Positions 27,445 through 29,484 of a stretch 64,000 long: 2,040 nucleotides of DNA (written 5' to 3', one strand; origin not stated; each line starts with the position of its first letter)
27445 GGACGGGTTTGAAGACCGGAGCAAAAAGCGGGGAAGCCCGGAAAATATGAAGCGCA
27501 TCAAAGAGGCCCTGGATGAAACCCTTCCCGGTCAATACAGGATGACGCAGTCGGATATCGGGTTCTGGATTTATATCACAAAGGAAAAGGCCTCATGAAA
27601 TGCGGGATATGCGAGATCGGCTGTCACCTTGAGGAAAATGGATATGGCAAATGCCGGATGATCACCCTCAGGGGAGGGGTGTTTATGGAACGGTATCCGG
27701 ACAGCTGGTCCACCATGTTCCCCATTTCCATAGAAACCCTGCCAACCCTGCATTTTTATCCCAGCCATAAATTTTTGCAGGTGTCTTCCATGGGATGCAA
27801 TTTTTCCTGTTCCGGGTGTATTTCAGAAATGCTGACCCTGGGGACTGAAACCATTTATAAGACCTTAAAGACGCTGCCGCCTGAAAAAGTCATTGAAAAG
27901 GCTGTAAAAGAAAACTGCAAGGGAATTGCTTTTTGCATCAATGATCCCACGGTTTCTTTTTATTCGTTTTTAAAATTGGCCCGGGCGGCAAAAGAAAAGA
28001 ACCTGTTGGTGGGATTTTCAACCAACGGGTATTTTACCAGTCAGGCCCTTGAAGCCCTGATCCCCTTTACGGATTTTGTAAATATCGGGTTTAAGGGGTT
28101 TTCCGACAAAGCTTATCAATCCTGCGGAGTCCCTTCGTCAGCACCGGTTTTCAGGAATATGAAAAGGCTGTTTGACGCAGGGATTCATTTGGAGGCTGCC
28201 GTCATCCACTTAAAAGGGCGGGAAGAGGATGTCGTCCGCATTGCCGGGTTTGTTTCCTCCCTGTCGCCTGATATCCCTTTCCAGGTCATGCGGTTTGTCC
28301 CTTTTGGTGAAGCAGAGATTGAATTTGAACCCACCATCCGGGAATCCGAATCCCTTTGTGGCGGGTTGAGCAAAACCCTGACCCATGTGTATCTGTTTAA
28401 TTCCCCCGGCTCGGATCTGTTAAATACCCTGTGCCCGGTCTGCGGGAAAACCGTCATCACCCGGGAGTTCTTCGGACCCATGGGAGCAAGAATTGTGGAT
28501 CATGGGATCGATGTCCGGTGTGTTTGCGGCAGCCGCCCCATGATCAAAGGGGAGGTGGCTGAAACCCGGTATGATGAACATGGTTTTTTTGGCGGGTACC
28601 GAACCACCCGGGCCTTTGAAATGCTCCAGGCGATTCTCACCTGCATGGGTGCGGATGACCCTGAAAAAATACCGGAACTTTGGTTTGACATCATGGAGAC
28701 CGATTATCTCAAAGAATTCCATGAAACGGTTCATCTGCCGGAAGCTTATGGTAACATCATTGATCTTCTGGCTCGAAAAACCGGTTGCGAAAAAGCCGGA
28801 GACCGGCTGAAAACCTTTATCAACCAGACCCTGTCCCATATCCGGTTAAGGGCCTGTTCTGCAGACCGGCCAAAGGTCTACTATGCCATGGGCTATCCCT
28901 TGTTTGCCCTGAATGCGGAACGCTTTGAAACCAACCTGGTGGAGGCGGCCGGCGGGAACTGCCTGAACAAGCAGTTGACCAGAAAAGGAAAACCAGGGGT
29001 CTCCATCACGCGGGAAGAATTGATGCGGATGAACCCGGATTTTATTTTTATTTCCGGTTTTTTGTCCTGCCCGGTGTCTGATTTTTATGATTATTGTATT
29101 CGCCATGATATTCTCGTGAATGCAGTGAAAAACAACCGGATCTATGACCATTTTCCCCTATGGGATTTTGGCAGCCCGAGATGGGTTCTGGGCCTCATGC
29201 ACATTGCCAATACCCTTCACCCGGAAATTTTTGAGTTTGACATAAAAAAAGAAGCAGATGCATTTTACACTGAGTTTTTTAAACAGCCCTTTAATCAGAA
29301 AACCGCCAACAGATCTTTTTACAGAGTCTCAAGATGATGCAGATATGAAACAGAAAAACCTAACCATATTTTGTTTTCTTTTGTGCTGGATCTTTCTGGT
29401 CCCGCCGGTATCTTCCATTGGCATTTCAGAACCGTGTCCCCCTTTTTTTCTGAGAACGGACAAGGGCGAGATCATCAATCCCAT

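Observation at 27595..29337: Cytoplasmic radical SAM enzyme carrying a substrate-binding-protein lobe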

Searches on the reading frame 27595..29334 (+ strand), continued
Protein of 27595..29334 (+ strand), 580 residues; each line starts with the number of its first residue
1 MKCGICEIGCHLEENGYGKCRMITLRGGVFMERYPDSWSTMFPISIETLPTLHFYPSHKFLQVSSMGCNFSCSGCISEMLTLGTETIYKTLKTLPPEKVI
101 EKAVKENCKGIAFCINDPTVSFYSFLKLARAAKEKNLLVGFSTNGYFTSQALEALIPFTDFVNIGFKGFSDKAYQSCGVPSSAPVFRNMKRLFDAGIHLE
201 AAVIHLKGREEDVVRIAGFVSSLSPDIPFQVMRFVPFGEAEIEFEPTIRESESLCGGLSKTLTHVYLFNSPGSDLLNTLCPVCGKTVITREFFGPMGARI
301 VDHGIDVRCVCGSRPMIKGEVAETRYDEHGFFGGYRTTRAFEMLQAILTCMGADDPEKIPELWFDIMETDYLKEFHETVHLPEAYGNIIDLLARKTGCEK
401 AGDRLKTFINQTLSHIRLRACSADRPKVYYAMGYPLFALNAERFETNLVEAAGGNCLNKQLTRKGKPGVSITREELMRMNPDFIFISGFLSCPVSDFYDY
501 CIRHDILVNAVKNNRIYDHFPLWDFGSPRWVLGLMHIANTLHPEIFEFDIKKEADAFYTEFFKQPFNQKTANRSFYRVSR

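Call 36: list_cluster_members(proteins=[P0054, P0075, P0034, P0006])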
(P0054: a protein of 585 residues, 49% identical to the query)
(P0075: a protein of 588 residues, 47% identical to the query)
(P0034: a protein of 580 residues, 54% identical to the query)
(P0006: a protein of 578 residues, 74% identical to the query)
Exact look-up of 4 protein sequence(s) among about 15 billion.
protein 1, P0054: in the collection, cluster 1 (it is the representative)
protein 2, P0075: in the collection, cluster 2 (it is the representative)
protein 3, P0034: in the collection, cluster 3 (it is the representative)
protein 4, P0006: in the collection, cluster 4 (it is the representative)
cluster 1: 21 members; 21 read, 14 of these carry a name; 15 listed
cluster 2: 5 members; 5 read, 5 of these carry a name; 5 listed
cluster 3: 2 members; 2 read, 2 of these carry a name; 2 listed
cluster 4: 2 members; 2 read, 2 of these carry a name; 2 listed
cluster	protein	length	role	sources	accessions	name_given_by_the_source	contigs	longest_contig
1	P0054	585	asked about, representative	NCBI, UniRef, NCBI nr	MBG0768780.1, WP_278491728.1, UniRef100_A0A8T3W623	radical SAM protein [Methanococcus maripaludis] | Radical SAM protein n=1 Tax=Methanococcus maripaludis TaxID=39152 RepID=A0A8T3W623_METMI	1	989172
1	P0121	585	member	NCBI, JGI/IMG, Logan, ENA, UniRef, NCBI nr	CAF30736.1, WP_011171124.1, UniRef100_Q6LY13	radical SAM protein [Methanococcus maripaludis] | Radical SAM core domain-containing protein n=1 Tax=Methanococcus maripaludis (strain DSM ...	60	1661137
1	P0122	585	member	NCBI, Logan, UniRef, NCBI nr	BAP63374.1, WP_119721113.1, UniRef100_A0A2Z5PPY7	radical SAM protein [Methanococcus maripaludis] | Radical SAM core domain-containing protein n=1 Tax=Methanococcus maripaludis OS7 ...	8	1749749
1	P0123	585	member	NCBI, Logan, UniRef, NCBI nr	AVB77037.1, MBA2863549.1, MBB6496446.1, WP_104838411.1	radical SAM protein [Methanococcus maripaludis] | Periplasmic binding protein n=1 Tax=Methanococcus maripaludis TaxID=39152 ...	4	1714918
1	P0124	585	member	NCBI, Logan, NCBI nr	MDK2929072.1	MAG: hypothetical protein PWP73_663 [Methanococcus sp.] | hypothetical protein [Methanococcus sp.]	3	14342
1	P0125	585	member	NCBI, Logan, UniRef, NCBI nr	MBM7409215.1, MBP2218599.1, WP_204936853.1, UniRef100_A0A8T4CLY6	radical SAM protein [Methanococcus maripaludis] | Pyruvate-formate lyase-activating enzyme n=1 Tax=Methanococcus maripaludis TaxID=39152 ...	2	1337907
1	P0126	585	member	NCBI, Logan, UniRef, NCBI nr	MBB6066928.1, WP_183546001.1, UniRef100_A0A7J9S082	radical SAM protein [Methanococcus maripaludis] | Pyruvate-formate lyase-activating enzyme n=1 Tax=Methanococcus maripaludis TaxID=39152 ...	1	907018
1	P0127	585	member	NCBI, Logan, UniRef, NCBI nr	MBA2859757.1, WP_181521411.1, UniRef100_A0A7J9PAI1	radical SAM protein [Methanococcus maripaludis] | Pyruvate-formate lyase-activating enzyme n=1 Tax=Methanococcus maripaludis TaxID=39152 ...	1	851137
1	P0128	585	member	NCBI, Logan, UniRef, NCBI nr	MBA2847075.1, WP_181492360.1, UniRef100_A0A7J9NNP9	pyruvate-formate lyase-activating enzyme [Methanococcus maripaludis] | Pyruvate-formate lyase-activating enzyme n=1 Tax=Methanococcus maripaludis TaxID=39152 ... | radical SAM protein [Methanococcus maripaludis]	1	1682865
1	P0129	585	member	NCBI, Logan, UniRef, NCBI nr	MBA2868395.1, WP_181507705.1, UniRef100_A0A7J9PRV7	radical SAM protein [Methanococcus maripaludis] | Pyruvate-formate lyase-activating enzyme n=1 Tax=Methanococcus maripaludis TaxID=39152 ...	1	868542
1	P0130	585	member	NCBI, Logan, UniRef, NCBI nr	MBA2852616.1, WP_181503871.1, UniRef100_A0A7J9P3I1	pyruvate-formate lyase-activating enzyme [Methanococcus maripaludis] | Pyruvate-formate lyase-activating enzyme n=1 Tax=Methanococcus maripaludis TaxID=39152 ... | radical SAM protein [Methanococcus maripaludis]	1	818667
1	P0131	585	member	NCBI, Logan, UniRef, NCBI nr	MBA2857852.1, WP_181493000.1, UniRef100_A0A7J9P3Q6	pyruvate-formate lyase-activating enzyme [Methanococcus maripaludis] | Pyruvate-formate lyase-activating enzyme n=1 Tax=Methanococcus maripaludis TaxID=39152 ... | radical SAM protein [Methanococcus maripaludis]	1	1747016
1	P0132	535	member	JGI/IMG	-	pyruvate-formate lyase-activating enzyme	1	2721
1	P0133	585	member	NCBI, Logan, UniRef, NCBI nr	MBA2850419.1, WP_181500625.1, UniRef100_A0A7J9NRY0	pyruvate-formate lyase-activating enzyme [Methanococcus maripaludis] | Pyruvate-formate lyase-activating enzyme n=1 Tax=Methanococcus maripaludis TaxID=39152 ... | radical SAM protein [Methanococcus maripaludis]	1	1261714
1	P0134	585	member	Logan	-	-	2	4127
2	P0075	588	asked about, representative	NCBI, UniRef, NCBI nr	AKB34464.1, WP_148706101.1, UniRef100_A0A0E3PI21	hypothetical protein MSSIH_3774 [Methanosarcina siciliae HI350] | Radical SAM core domain-containing protein n=1 Tax=Methanosarcina siciliae HI350 ... | radical SAM protein [Methanosarcina siciliae]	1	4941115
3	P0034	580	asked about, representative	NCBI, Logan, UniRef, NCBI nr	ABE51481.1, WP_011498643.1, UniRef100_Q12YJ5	radical SAM protein [Methanococcoides burtonii] | Fe-S protein, radical SAM family n=1 Tax=Methanococcoides burtonii (strain DSM 6242 / ...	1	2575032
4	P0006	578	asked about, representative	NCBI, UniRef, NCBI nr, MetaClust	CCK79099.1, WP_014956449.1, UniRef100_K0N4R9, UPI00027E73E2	radical SAM protein [Desulfobacula toluolica] | Uncharacterized radical SAM domain protein n=1 Tax=Desulfobacula toluolica (strain DSM ... | status=active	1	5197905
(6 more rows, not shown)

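Call 43: find_related_loci(query=A1, collection=genome_contigs, flank=10000)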
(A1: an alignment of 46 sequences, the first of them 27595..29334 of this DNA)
Query A1 (580 aa) in genome_contigs; peptide patterns used: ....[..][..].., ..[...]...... (x = any residue, [..] = any of these).
308 stretches matched a pattern; 267 encode a relative of the query (tblastn E <= 1e-3); the best 80 are kept; 80 distinct loci.
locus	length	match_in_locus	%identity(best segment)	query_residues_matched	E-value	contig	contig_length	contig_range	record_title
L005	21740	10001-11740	79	1-580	0e+0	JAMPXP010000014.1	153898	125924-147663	MAG: Desulfobacula sp. isolate R2F_R2FSRR_metabat.38 R2F_C36, whole genome shotgun sequence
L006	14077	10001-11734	75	1-578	0e+0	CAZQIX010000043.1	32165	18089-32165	MAG TPA_asm: uncultured Desulfobacula sp. isolate binchicken_co168_124 genome assembly, contig: NODE_2442_length_32165_c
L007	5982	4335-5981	77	1-549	0e+0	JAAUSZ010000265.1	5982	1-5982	MAG: Desulfobacula sp. isolate SM1_1_2 NODE_6257_length_5982_cov_2.734415, whole genome shotgun sequence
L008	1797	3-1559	81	62-580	0e+0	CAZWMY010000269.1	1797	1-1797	MAG TPA_asm: uncultured Desulfobacula sp. isolate SRP302447_co1_132 genome assembly, contig: NODE_234689_length_1797_cov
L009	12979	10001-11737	70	1-579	0e+0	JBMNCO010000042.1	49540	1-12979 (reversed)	MAG: Desulfatiglandales bacterium isolate Bins.026 NODE_1503, whole genome shotgun sequence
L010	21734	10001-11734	70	1-578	0e+0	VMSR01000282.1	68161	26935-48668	MAG: Desulfobacula sp. isolate S2_67 k141_293282, whole genome shotgun sequence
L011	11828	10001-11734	68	1-578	0e+0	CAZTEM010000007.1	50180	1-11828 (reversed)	MAG TPA_asm: uncultured Desulfobacterales bacterium isolate binchicken_co67_180 genome assembly, contig: NODE_558_length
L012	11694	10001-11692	67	1-564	0e+0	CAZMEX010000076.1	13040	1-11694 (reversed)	MAG TPA_asm: uncultured Desulfobacterales bacterium isolate binchicken_co67_280 genome assembly, contig: NODE_5047_lengt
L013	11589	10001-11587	70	1-529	0e+0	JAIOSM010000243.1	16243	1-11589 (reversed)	MAG: Desulfobacteraceae bacterium isolate SMBSF44 bin_25_k127_72213, whole genome shotgun sequence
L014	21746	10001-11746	63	1-578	0e+0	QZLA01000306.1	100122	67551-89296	MAG: Desulfobacteraceae bacterium isolate Madre2 k127_473743, whole genome shotgun sequence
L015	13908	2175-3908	53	1-579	0e+0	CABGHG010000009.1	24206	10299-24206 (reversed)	MAG: Candidatus Methanolliviera sp. GoM_oil isolate gfbio:mag-sample-2:67c8463b-6cbd-4d56-a398-d795175a9500 genome assem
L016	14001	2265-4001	55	1-579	0e+0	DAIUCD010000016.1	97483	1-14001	MAG TPA_asm: Spirochaetota bacterium isolate CTOTU7684 NODE_486_length_97483_cov_10.627058, whole genome shotgun sequenc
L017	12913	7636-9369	53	1-579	0e+0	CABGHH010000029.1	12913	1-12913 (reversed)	MAG: Candidatus Methanolliviera sp. GoM_asphalt isolate gfbio:mag-sample-1:67c8463b-6cbd-4d56-a398-d795175a9500 genome a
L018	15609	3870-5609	53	1-579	0e+0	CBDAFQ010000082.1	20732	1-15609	MAG: uncultured ANME-1 euryarchaeote isolate MAG_104 genome assembly, contig: k141_203630, whole genome shotgun sequence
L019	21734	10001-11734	54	1-579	0e+0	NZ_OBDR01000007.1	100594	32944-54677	Methanohalophilus euhalobius strain WG-1MB, whole genome shotgun sequence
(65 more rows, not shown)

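Call 90: find_encoding_contigs(protein=P0034, flank=7000, max_places=1)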
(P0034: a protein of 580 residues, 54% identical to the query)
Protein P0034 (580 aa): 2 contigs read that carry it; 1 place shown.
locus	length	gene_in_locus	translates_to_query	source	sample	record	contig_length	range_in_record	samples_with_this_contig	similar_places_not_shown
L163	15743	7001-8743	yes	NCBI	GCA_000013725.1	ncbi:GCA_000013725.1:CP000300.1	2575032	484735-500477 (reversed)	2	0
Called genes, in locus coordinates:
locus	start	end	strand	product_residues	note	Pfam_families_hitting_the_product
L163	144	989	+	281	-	PF00149:Metallophos, PF12850:Metallophos_2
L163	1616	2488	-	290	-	PF04069:OpuAC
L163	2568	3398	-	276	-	PF00528:BPD_transp_1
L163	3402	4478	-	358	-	PF00005:ABC_tran, PF09818:ABC_ATPase (faint), PF13304:AAA_21 (faint), PF00571:CBS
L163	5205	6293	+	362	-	PF01497:Peripla_BP_2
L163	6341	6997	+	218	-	PF01209:Ubie_methyltran, PF05148:Methyltransf_8 (faint), PF13489:Methyltransf_23 (weak), PF13847:Methyltransf_31, PF08241:Methyltransf_11, PF08242:Methyltransf_12, PF13649:Methyltransf_25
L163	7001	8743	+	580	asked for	PF04055:Radical_SAM, PF01497:Peripla_BP_2 (weak)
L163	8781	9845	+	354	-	PF01032:FecCD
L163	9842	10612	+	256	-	PF02463:SMC_N (faint), PF00005:ABC_tran, PF13175:AAA_15 (faint), PF13304:AAA_21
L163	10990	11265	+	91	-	PF19148:DUF5830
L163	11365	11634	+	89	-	-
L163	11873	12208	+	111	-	PF07784:DUF1622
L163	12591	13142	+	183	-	-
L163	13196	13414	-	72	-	-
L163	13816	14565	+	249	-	PF00005:ABC_tran, PF13304:AAA_21 (faint)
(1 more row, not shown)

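Call 91: find_encoding_contigs(protein=P0068, flank=7000, max_places=1)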
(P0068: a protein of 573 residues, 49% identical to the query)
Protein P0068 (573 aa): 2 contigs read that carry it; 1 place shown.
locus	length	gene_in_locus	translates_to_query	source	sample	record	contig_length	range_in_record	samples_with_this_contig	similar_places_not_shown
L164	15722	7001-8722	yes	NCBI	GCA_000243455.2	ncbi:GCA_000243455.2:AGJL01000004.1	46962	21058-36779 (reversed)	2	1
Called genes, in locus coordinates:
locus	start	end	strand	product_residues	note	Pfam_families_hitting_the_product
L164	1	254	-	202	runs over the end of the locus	PF01209:Ubie_methyltran, PF13489:Methyltransf_23, PF13847:Methyltransf_31, PF08241:Methyltransf_11, PF08242:Methyltransf_12, PF13649:Methyltransf_25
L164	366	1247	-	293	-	PF01937:ARMT1-like_dom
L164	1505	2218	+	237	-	PF13531:SBP_bac_11, PF12974:Phosphonate-bd (weak)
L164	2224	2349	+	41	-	-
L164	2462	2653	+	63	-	-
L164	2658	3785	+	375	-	PF01497:Peripla_BP_2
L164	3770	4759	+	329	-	PF01032:FecCD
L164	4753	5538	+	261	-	PF02463:SMC_N (weak), PF13175:AAA_15 (weak), PF13555:AAA_29 (weak), PF00005:ABC_tran, PF13304:AAA_21 (weak)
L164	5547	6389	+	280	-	PF05958:tRNA_U5-meth_tr, PF13489:Methyltransf_23, PF06325:PrmA, PF05175:MTS, PF13847:Methyltransf_31, PF08241:Methyltransf_11, PF08242:Methyltransf_12, PF13649:Methyltransf_25, +6 more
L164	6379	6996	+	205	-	PF01209:Ubie_methyltran, PF06325:PrmA (faint), PF13489:Methyltransf_23 (weak), PF02475:TRM5-TYW2_MTfase (weak), PF13847:Methyltransf_31, PF08241:Methyltransf_11, PF08242:Methyltransf_12, PF13649:Methyltransf_25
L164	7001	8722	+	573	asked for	PF04055:Radical_SAM, PF13353:Fer4_12 (weak), PF01497:Peripla_BP_2 (weak)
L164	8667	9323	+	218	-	PF09892:DUF2119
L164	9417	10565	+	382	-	PF01497:Peripla_BP_2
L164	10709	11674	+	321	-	PF01032:FecCD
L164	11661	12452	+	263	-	PF00005:ABC_tran, PF02463:SMC_N (faint), PF13555:AAA_29 (faint), PF13304:AAA_21 (weak)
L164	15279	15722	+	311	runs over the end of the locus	PF04055:Radical_SAM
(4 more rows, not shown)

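Call 92: find_encoding_contigs(protein=P0116, flank=7000, max_places=1)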
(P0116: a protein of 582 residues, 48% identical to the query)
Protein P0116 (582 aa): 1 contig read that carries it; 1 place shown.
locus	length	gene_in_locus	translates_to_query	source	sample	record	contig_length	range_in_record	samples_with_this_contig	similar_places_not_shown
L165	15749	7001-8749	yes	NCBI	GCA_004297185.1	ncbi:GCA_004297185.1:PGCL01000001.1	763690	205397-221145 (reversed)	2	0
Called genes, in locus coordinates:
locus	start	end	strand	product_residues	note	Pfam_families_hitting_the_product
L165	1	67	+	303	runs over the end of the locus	PF26553:PDDEXK_19, PF01381:HTH_3, PF13560:HTH_31 (weak)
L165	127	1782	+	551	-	PF00118:Cpn60_TCP1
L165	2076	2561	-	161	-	PF01584:CheW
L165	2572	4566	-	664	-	PF06103:DUF948 (faint), PF00989:PAS (faint), PF08448:PAS_4 (faint), PF00015:MCPsignal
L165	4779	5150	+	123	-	-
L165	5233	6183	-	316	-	PF02289:MCH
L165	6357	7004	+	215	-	PF13489:Methyltransf_23, PF05148:Methyltransf_8 (weak), PF01209:Ubie_methyltran, PF05175:MTS (weak), PF13847:Methyltransf_31, PF08241:Methyltransf_11, PF08242:Methyltransf_12, PF13649:Methyltransf_25, +1 more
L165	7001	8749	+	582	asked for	PF04055:Radical_SAM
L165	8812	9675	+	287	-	PF19656:DUF6159, PF10110:GPDPase_memb (weak)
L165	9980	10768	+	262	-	PF01791:DeoC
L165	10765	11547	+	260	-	PF01791:DeoC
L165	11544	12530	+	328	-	PF01959:DHQS, PF26558:DHQS_2nd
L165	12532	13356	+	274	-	PF03446:NAD_binding_2 (faint), PF03807:F420_oxidored (faint), PF02153:PDH_N, PF20463:PDH_C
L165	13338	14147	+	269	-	PF00800:PDT, PF01842:ACT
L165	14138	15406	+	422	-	PF00275:EPSP_synthase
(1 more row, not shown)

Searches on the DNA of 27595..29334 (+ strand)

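Call 58: search_rna_families(sources=[L002, L004, L010, L011, L014, L016, L029], threshold=gathering)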
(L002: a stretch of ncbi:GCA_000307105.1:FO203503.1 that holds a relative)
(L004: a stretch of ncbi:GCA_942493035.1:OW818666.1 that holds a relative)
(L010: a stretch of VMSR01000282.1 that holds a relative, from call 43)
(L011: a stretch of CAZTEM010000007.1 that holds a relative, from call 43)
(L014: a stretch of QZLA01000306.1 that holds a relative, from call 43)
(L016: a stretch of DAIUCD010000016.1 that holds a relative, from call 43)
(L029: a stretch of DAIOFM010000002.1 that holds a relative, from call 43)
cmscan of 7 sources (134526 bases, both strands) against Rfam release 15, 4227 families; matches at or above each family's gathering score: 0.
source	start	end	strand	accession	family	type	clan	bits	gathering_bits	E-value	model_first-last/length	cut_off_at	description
